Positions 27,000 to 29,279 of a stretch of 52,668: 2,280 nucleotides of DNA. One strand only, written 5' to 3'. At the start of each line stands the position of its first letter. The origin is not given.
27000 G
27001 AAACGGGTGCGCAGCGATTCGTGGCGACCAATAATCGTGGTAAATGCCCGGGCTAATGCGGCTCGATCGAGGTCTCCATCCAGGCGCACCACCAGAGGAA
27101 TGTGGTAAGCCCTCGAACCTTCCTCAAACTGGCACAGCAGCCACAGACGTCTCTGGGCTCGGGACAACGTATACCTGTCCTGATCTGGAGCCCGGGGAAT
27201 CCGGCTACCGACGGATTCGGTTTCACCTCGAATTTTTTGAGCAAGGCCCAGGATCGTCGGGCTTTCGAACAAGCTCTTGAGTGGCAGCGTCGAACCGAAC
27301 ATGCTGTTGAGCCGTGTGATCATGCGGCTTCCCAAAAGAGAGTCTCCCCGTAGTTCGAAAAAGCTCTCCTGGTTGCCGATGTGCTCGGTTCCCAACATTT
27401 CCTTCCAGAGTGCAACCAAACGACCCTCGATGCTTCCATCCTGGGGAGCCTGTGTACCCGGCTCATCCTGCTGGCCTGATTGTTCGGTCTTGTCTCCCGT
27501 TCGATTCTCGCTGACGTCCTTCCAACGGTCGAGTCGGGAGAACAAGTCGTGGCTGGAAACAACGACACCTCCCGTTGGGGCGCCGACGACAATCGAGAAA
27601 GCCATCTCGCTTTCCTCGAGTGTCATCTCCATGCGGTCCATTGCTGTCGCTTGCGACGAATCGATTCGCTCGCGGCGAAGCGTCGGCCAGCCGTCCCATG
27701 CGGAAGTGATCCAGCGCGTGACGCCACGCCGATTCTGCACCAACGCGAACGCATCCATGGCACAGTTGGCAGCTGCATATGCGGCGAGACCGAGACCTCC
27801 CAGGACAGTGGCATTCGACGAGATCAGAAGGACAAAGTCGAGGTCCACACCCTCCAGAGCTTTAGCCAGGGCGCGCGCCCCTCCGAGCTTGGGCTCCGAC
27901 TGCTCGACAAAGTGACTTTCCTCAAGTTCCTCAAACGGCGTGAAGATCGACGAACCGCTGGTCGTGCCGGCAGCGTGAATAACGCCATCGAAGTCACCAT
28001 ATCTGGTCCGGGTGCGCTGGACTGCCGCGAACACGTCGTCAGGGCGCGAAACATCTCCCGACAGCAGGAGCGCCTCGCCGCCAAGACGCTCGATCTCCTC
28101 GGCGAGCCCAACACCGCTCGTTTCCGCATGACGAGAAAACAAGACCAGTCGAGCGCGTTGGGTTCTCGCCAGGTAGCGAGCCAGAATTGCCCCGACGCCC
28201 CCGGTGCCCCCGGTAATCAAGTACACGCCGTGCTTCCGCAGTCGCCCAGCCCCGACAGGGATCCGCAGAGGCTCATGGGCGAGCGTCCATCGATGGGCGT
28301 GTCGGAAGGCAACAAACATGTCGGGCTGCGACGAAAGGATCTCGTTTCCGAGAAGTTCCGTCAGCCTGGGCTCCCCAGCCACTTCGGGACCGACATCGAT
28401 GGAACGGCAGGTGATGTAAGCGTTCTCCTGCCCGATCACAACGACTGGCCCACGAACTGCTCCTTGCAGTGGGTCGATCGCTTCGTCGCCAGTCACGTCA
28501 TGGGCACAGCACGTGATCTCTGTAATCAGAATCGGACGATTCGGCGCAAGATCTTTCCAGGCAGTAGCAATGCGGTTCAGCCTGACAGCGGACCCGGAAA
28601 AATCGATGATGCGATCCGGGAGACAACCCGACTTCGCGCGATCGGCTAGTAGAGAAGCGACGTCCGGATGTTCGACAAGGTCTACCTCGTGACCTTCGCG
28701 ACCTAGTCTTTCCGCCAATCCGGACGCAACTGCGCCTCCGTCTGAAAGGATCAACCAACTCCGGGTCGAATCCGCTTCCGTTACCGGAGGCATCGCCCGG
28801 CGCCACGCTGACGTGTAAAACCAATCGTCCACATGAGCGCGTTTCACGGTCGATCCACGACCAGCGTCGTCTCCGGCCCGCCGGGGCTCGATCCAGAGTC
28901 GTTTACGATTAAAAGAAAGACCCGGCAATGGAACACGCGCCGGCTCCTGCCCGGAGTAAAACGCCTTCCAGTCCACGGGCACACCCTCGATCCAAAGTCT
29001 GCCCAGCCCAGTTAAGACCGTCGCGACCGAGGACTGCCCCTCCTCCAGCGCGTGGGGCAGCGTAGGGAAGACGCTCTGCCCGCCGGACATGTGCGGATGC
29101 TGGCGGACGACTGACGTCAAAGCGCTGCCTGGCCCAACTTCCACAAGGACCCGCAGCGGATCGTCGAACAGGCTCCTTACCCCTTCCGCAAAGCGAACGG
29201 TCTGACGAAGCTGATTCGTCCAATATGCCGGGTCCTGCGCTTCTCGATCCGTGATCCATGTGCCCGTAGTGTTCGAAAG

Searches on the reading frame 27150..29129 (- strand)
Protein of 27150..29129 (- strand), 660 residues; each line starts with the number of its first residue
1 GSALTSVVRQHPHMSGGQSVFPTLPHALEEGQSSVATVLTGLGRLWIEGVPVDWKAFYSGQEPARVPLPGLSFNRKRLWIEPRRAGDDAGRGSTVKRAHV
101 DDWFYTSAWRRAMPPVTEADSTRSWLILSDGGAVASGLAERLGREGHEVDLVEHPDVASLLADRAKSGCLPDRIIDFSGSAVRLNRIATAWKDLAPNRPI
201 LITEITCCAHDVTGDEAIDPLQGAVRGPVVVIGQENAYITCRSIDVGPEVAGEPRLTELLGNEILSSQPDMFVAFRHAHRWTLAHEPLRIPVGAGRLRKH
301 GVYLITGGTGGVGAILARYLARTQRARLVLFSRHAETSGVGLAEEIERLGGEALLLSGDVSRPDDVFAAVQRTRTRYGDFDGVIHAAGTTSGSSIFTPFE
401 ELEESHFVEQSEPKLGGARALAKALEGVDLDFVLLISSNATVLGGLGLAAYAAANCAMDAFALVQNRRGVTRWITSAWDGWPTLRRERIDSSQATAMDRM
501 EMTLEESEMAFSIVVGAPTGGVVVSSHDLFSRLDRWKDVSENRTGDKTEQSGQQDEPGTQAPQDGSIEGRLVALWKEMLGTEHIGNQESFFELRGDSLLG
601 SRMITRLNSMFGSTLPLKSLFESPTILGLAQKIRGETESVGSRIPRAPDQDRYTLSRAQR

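Call 51: search_protein_families(library=pfam, proteins=[window:27150-29129:-], max_evalue=0.01)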
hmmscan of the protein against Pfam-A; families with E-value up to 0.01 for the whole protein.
window:27150-29129:- (660 aa): 6 families
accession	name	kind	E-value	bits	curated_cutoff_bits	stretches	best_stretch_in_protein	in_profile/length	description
PF08659.16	KR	-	2.8e-35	122.3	22.6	1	301-470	1-168/180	KR domain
PF00106.31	adh_short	-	1.1e-14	54.8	26.6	1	303-462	3-160/195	short chain dehydrogenase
PF00550.31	PP-binding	-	1.8e-11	44.5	20.8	1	570-631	2-65/67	Phosphopantetheine attachment site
PF13561.12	adh_short_C2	-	6e-09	36.3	27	1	311-454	7-146/236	Enoyl-(Acyl carrier protein) reductase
PF01370.27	Epimerase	-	0.00028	20.8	20.9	1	304-392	2-76/240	NAD dependent epimerase/dehydratase family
PF02719.21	Polysacc_synt_2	-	0.0034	17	20.2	1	304-387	2-85/293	Polysaccharide biosynthesis protein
